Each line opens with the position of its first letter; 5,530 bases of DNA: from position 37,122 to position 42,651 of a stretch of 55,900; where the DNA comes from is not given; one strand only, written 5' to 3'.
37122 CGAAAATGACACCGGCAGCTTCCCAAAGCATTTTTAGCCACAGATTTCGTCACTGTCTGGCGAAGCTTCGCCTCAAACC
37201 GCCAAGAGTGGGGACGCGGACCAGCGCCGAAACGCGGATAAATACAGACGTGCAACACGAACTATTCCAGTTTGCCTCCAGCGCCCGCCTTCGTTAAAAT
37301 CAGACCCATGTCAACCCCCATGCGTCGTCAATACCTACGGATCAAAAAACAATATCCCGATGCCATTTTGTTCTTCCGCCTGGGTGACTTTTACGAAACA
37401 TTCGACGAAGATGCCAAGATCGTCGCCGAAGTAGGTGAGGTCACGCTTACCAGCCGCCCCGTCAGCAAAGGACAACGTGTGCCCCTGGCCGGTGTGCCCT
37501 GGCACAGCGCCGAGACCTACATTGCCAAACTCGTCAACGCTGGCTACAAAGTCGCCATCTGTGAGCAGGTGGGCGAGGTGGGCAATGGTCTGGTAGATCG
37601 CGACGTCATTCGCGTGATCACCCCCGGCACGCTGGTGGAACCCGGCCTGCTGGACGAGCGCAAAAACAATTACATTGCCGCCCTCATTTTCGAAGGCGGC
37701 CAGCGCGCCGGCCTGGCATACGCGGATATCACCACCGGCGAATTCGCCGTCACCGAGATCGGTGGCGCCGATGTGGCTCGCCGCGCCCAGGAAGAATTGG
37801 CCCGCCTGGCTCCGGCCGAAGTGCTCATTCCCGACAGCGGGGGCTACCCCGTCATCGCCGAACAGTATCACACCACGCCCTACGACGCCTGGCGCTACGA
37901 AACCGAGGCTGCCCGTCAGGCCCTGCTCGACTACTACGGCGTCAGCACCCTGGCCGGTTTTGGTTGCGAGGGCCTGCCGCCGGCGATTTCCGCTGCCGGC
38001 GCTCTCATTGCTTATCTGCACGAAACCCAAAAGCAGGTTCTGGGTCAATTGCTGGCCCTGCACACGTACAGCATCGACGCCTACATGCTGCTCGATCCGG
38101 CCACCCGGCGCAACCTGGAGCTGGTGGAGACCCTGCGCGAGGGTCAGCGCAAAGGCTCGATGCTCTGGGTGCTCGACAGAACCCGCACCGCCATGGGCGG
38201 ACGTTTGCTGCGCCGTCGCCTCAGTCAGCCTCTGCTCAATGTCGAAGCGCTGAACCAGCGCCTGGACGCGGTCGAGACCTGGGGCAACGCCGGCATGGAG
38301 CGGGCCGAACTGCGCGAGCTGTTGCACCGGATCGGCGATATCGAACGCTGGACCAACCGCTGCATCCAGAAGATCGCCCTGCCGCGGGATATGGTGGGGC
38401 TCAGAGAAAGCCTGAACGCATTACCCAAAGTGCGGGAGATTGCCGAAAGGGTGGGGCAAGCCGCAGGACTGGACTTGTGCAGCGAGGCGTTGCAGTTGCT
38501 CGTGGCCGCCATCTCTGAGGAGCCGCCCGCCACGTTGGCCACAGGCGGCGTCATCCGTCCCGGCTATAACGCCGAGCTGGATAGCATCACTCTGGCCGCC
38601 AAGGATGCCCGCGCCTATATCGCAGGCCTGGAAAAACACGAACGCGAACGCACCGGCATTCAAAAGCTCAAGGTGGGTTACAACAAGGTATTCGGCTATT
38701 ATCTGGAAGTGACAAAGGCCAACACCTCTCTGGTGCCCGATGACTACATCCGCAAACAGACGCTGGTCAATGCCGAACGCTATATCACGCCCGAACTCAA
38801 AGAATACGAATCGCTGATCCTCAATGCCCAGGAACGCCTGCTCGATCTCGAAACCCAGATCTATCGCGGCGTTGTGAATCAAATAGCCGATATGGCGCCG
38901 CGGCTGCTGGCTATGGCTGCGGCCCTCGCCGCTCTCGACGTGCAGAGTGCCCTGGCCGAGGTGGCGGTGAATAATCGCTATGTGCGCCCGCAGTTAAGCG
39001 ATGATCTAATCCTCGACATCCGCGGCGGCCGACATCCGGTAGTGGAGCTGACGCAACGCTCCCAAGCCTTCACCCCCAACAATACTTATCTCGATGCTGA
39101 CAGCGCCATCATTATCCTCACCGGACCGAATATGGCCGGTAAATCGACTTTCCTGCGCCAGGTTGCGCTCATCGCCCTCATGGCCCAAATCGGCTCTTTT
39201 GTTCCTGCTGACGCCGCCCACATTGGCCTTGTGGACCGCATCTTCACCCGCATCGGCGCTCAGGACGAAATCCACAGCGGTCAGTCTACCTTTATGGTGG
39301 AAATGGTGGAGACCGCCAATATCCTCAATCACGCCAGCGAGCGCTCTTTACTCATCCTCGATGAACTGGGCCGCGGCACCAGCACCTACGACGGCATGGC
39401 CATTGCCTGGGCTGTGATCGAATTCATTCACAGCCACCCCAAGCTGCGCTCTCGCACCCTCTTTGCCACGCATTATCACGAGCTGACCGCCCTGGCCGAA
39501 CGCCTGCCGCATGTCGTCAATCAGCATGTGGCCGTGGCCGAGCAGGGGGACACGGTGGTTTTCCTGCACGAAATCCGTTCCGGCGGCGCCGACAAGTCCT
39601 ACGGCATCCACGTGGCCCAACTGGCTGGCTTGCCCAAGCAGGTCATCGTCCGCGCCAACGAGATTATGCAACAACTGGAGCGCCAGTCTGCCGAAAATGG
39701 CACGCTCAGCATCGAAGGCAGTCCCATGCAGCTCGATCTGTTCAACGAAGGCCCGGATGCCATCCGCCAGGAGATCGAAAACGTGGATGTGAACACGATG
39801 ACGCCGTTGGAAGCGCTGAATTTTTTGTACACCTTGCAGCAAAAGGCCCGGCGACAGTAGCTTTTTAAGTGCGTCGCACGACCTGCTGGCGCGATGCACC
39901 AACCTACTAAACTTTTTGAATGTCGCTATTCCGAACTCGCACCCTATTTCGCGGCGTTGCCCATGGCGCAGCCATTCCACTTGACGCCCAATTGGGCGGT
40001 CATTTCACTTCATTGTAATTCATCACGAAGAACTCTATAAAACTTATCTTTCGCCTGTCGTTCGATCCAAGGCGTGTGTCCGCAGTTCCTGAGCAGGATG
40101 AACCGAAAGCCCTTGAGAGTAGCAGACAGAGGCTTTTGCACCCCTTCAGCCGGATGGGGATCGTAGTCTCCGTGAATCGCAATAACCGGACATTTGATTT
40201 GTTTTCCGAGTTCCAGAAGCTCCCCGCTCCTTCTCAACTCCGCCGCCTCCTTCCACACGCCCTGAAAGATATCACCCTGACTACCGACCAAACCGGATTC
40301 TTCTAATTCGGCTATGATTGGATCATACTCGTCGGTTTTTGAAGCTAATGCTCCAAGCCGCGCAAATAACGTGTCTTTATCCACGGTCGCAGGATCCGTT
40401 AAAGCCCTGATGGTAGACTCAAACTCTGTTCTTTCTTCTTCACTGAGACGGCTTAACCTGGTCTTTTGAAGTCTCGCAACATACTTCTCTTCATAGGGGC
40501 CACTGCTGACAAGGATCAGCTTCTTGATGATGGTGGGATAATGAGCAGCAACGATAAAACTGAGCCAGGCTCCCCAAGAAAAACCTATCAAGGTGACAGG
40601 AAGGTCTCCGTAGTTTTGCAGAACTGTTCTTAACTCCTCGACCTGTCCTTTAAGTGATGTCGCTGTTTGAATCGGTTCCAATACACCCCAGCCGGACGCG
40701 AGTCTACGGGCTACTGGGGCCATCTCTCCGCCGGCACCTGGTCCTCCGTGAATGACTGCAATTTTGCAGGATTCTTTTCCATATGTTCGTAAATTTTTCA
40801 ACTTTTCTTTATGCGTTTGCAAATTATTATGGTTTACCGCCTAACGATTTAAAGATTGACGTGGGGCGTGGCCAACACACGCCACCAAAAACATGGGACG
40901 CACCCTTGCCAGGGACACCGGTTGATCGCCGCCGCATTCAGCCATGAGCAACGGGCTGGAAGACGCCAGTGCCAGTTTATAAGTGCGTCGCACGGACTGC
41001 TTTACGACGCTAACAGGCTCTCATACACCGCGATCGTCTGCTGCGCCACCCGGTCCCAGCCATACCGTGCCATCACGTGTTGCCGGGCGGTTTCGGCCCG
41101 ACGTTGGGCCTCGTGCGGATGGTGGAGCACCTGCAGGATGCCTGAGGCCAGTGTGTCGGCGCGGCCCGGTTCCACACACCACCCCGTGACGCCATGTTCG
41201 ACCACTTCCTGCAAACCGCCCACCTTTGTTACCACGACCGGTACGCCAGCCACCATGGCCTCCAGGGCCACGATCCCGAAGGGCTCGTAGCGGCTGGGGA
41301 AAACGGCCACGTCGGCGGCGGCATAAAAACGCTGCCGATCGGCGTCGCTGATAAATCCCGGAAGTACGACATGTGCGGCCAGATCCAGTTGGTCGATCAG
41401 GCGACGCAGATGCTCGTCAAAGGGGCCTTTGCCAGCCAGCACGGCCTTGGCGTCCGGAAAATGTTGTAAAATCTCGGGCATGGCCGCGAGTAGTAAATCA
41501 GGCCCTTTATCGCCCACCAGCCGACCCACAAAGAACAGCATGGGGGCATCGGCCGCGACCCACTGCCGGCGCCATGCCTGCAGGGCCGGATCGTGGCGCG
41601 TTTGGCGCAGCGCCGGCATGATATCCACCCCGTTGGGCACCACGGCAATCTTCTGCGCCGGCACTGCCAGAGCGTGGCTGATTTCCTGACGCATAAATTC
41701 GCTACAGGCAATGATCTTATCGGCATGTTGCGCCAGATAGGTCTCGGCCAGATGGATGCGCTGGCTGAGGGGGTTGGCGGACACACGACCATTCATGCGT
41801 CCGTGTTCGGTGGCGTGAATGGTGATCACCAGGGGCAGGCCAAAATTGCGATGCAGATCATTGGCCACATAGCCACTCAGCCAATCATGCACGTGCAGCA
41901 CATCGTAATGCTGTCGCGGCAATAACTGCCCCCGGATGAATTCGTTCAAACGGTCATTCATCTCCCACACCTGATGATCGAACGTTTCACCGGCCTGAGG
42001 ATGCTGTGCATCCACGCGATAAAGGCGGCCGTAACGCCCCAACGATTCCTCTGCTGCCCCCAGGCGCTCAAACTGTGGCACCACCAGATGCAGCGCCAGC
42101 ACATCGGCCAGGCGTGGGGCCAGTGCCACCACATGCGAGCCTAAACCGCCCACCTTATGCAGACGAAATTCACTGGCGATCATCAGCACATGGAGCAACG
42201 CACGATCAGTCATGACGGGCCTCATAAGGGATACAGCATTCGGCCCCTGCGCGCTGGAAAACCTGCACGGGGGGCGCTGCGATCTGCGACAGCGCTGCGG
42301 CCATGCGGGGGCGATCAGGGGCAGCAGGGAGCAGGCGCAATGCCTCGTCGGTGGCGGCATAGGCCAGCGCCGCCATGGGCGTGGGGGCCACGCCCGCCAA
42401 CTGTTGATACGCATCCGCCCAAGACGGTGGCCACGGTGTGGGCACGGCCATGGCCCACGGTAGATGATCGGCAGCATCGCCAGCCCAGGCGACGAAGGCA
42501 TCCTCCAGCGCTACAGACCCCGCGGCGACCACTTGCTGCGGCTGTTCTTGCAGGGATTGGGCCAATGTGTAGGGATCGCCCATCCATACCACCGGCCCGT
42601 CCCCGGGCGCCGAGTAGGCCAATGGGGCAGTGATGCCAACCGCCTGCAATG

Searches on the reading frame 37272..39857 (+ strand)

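Call 50: search_protein_families(library=pfam, proteins=[window:37272-39857:+], max_evalue=0.001)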
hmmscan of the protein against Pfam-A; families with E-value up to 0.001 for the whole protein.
window:37272-39857:+ (862 aa): 5 families
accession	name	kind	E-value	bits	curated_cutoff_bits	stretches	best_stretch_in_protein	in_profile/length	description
PF00488.27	MutS_V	-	3.5e-87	291.7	30.2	1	614-803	1-188/188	MutS domain V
PF05192.23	MutS_III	-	5.4e-46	157.8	34.1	1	277-562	1-194/194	MutS domain III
PF01624.25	MutS_I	-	5.1e-39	133.4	20.6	1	15-123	1-111/113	MutS domain I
PF05190.23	MutS_IV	-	7.6e-30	103.5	22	1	431-522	1-92/92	MutS family domain IV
PF05188.22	MutS_II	-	2.4e-27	96.4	25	1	133-260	1-132/133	MutS domain II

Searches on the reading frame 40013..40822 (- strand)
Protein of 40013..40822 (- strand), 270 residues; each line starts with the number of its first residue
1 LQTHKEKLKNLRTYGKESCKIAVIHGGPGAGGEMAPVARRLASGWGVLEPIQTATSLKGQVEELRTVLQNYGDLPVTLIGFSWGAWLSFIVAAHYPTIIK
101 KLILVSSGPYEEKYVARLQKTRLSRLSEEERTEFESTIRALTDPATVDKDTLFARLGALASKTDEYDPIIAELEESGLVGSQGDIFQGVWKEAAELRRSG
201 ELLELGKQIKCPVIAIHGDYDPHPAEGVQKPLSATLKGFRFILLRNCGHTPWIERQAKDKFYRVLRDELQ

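Call 50: search_protein_families(library=pfam, proteins=[window:40013-40822:-], max_evalue=0.001)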
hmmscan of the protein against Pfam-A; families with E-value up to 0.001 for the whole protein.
window:40013-40822:- (270 aa): 3 families
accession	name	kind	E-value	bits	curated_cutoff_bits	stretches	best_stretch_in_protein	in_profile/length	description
PF00561.26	Abhydrolase_1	-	1.6e-10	41.5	25.8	1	60-253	55-242/245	alpha/beta hydrolase fold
PF12697.13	Abhydrolase_6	-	1.6e-07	32.7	26.3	1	59-255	50-210/217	Alpha/beta hydrolase family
PF12146.15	Hydrolase_4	-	6e-06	26.2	27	1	65-254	67-237/239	Serine aminopeptidase, S33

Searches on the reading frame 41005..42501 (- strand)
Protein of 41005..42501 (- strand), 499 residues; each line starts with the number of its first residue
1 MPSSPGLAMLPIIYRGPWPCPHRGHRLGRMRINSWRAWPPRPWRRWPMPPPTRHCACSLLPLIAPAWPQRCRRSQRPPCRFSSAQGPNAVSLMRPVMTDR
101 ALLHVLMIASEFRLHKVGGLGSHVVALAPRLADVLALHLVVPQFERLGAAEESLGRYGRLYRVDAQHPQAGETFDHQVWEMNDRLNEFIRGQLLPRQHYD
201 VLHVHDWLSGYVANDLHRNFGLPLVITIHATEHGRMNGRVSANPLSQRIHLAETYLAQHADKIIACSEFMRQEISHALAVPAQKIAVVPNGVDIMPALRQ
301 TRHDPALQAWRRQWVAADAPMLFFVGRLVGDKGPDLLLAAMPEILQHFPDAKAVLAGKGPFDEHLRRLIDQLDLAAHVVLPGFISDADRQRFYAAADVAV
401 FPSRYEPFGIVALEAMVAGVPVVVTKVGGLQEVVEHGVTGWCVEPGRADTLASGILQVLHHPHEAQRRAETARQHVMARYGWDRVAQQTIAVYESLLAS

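Call 50: search_protein_families(library=pfam, proteins=[window:41005-42501:-], max_evalue=0.001)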
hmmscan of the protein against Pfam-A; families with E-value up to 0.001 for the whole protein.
window:41005-42501:- (499 aa): 8 families
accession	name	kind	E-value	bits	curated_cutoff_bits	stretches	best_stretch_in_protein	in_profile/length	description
PF00534.26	Glycos_transf_1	-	1.4e-46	158.6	26.4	1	311-474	6-171/172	Glycosyl transferases group 1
PF13692.12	Glyco_trans_1_4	-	4.1e-39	134.5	27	1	320-460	2-141/142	Glycosyl transferases group 1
PF13439.12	Glyco_transf_4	-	2.4e-23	83.5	28.5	1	117-294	1-168/170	Glycosyltransferase Family 4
PF20706.3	GT4-conflict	-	4.5e-23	82.3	26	1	200-488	83-384/385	Family 4 Glycosyltransferase in conflict systems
PF13579.12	Glyco_trans_4_4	-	1.4e-17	65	29.7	1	118-291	1-158/158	Glycosyl transferase 4-like domain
PF08323.17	Glyco_transf_5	-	4.9e-13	49.8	22.7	1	104-276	1-226/239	Starch synthase catalytic domain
PF13524.12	Glyco_trans_1_2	-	1.9e-07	31.5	25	1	349-490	13-143/144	Glycosyl transferase-like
PF05693.19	Glycogen_syn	-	2.5e-05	23.5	27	1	388-436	462-510/639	Glycogen synthase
